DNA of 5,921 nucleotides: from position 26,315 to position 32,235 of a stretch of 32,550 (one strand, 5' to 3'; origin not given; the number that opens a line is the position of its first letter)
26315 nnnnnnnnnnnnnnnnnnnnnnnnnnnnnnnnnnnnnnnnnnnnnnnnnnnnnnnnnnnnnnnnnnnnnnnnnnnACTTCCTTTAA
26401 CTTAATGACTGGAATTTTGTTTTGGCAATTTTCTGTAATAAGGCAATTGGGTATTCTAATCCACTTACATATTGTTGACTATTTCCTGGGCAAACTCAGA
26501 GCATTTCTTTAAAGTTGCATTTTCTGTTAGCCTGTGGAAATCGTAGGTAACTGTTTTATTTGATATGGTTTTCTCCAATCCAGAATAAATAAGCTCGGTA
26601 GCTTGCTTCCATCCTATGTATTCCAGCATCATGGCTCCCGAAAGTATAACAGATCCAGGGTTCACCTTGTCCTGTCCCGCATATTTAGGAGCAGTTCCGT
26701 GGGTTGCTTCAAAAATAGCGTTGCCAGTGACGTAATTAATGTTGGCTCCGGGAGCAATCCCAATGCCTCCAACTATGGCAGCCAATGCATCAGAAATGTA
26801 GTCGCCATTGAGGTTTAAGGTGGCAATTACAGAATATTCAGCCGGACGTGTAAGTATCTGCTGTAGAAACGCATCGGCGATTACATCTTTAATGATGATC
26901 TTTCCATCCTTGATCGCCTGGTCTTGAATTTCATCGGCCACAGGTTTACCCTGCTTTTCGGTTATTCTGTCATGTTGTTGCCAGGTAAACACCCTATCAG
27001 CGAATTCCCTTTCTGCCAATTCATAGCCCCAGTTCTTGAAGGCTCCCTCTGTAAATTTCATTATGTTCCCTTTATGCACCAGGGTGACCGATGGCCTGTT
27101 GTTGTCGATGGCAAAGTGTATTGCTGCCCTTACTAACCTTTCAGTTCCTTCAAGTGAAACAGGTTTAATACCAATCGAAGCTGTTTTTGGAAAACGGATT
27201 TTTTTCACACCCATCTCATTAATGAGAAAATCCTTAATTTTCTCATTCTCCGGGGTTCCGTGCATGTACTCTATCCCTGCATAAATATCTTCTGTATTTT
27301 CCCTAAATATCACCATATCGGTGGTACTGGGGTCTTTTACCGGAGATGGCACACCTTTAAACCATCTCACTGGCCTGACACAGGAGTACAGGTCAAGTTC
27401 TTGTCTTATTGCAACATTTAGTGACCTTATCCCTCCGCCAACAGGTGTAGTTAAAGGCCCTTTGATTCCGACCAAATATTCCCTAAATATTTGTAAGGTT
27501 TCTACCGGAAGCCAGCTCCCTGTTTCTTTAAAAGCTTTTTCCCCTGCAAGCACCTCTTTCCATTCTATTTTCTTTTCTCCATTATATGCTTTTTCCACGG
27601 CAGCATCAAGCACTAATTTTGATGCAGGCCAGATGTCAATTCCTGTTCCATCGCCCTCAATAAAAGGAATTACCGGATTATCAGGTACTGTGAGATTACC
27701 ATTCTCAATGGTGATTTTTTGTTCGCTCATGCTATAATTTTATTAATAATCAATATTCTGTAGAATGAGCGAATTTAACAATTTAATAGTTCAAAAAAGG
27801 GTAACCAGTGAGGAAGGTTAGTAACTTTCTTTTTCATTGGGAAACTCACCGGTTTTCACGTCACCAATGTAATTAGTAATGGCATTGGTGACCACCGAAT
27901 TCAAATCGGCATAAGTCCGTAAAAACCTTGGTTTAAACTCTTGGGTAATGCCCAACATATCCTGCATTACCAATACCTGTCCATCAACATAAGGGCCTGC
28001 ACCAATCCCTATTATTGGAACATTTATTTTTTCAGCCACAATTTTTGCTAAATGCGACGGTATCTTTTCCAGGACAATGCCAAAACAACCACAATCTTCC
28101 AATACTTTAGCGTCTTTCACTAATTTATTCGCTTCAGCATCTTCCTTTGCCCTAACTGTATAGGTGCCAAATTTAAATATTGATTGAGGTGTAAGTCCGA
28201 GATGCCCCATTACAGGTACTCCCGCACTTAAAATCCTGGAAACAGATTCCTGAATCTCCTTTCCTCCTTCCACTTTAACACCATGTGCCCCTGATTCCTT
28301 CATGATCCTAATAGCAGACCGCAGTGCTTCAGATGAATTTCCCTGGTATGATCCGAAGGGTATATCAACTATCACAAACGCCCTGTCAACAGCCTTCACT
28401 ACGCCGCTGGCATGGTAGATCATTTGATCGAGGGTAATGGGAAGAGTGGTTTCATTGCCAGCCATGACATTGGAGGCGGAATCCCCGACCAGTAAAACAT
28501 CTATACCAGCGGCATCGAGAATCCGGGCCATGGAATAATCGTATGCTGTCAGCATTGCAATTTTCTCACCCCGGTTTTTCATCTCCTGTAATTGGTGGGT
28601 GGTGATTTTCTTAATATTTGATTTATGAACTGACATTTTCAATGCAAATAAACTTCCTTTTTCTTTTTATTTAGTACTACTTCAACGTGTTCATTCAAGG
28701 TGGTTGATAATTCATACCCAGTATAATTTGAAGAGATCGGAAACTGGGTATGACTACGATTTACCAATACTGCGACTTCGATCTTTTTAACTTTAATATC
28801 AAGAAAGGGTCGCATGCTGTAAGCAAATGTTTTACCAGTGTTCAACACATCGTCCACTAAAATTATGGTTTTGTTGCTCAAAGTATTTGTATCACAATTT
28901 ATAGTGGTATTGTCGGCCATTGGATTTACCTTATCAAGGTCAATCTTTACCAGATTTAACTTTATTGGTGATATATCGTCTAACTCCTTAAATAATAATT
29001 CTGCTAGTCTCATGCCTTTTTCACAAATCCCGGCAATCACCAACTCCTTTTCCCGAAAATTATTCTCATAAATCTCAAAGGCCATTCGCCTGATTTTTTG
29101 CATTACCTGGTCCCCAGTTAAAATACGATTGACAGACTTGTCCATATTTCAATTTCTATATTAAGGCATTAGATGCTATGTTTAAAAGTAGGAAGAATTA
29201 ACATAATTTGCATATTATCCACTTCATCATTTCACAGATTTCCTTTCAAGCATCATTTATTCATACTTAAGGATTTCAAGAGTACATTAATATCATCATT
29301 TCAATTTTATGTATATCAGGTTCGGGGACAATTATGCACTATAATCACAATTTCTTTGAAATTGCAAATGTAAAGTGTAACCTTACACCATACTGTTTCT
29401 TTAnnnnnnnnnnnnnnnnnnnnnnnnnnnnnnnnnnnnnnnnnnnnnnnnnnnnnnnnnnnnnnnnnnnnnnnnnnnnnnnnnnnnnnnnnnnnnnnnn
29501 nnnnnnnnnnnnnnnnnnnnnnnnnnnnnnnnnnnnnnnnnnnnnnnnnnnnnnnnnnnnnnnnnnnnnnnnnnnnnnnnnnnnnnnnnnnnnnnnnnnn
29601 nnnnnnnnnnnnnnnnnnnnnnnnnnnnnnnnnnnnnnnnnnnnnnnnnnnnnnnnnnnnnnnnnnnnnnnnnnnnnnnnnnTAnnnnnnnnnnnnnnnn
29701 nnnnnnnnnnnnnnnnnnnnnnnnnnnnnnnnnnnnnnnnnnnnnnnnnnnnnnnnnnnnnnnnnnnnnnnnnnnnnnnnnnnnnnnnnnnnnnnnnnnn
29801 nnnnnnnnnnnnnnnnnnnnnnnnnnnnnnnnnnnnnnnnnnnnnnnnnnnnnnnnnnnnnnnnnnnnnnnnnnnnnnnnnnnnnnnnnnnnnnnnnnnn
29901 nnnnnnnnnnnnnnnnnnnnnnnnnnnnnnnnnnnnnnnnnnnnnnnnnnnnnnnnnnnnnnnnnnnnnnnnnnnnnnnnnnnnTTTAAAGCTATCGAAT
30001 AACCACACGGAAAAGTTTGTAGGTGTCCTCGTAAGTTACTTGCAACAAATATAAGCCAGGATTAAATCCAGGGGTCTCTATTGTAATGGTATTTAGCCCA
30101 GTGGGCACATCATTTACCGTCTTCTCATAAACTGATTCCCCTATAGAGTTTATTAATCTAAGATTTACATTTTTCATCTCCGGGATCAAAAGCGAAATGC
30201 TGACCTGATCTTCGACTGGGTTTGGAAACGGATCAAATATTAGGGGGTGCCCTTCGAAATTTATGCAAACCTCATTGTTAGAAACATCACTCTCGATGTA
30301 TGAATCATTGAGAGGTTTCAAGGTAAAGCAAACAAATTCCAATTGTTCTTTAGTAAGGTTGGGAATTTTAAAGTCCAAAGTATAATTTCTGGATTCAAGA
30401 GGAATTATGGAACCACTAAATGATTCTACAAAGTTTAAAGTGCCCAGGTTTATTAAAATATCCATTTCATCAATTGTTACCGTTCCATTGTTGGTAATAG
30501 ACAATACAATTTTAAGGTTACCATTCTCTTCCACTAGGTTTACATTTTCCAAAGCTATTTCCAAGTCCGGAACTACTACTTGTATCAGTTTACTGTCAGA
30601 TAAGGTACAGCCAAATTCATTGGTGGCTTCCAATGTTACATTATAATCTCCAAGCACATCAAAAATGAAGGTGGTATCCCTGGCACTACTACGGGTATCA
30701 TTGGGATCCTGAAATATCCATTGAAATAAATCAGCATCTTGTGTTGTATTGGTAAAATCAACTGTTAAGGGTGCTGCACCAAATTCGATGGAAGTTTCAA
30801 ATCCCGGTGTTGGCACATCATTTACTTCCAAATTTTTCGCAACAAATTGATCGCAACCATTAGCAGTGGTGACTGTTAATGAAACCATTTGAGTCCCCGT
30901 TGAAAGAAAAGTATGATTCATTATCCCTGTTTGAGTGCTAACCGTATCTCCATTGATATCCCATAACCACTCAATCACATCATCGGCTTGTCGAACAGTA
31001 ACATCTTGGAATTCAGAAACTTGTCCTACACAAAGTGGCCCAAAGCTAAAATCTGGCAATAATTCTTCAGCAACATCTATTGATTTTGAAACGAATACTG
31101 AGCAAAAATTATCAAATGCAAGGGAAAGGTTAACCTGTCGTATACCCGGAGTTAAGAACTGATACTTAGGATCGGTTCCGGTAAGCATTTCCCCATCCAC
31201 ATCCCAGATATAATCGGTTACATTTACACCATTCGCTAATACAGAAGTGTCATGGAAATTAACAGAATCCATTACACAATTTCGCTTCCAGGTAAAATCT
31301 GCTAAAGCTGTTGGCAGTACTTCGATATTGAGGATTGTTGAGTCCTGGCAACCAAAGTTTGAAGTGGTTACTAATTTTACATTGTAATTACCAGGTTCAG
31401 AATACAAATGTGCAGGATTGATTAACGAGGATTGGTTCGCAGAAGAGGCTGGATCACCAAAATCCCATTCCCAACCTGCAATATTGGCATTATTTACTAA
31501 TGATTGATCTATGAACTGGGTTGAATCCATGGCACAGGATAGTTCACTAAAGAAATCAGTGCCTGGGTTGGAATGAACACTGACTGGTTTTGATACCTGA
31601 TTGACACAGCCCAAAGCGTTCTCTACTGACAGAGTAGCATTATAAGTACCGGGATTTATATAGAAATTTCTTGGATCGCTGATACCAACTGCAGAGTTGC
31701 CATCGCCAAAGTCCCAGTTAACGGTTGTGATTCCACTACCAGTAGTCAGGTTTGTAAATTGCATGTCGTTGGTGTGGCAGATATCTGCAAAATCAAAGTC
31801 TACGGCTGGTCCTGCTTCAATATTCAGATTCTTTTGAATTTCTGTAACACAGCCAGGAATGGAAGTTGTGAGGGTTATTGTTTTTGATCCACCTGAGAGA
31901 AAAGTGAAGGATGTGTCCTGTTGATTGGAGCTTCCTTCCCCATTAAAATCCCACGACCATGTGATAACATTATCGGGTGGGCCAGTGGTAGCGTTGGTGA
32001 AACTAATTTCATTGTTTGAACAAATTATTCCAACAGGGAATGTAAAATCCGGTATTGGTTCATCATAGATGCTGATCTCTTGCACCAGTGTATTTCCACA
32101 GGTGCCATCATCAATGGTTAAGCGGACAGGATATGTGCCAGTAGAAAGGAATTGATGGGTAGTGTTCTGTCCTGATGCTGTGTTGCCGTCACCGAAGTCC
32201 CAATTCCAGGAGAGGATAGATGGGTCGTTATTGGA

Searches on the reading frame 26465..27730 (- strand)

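Call 8: search_protein_families(library=pfam, proteins=[window:26465-27730:-], max_evalue=0.01)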
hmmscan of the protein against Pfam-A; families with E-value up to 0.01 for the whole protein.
window:26465-27730:- (421 aa): 1 family
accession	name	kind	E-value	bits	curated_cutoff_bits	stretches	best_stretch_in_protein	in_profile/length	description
PF00180.25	Iso_dh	-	8.1e-90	302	27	1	21-417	2-348/348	Isocitrate/isopropylmalate dehydrogenase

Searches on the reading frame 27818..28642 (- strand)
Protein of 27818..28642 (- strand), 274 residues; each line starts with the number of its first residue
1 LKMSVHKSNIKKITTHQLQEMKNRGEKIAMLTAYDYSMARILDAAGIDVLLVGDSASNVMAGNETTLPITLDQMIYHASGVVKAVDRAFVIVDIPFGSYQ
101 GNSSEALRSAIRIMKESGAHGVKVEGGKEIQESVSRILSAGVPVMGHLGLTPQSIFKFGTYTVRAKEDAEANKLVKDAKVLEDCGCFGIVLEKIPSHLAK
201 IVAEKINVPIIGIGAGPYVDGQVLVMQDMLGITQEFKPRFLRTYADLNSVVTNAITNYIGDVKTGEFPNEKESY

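Call 45: search_protein_families(library=pfam, proteins=[window:27818-28642:-], max_evalue=0.001)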
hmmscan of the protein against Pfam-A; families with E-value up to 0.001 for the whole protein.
window:27818-28642:- (274 aa): 2 families
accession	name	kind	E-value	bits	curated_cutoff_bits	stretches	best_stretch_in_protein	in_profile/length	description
PF02548.21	Pantoate_transf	-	3.7e-111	371.1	28.7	1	12-270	1-259/259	Ketopantoate hydroxymethyltransferase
PF13714.12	PEP_mutase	-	3.6e-08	33.7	31.5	1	19-129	2-109/240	Phosphoenolpyruvate phosphomutase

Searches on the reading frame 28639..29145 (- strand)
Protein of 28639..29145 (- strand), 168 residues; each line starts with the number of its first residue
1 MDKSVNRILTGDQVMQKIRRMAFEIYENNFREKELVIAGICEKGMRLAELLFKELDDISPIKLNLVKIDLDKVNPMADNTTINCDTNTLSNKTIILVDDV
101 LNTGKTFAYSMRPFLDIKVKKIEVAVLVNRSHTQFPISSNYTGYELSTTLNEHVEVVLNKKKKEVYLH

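Call 45: search_protein_families(library=pfam, proteins=[window:28639-29145:-], max_evalue=0.001)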
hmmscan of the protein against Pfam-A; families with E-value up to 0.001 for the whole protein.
window:28639-29145:- (168 aa): 3 families
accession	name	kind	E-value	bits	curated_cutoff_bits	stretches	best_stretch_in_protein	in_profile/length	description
PF00156.33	Pribosyltran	-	1.2e-20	73.8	26.3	1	5-144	2-140/158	Phosphoribosyl transferase domain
PF24390.1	PRTase-CE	-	0.00019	21.8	27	1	83-132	103-148/253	PRTase-CE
PF14681.12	UPRTase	-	0.00077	19.4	27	1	83-132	113-163/206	Uracil phosphoribosyltransferase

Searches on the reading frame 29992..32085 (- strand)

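Call 45: search_protein_families(library=pfam, proteins=[window:29992-32085:-], max_evalue=0.001)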
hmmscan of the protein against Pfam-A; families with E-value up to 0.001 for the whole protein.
window:29992-32085:- (697 aa): 5 families
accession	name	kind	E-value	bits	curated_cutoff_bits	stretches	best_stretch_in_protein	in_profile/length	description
PF18911.6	PKD_4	-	8.2e-47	157.6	27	5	102-165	14-78/85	PKD domain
PF00801.26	PKD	-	1.6e-29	102.1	23.5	3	108-163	17-74/80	PKD domain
PF16820.11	PKD_3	-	7.7e-11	42.1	26.3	0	449-489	31-68/68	PKD-like domain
PF18962.6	Por_Secre_tail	-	4.6e-08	33.7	27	1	620-691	2-70/75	Secretion system C-terminal sorting domain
PF08329.16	ChitinaseA_N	-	6.1e-06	26.4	21.2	0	466-504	70-108/133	Chitinase A, N-terminal domain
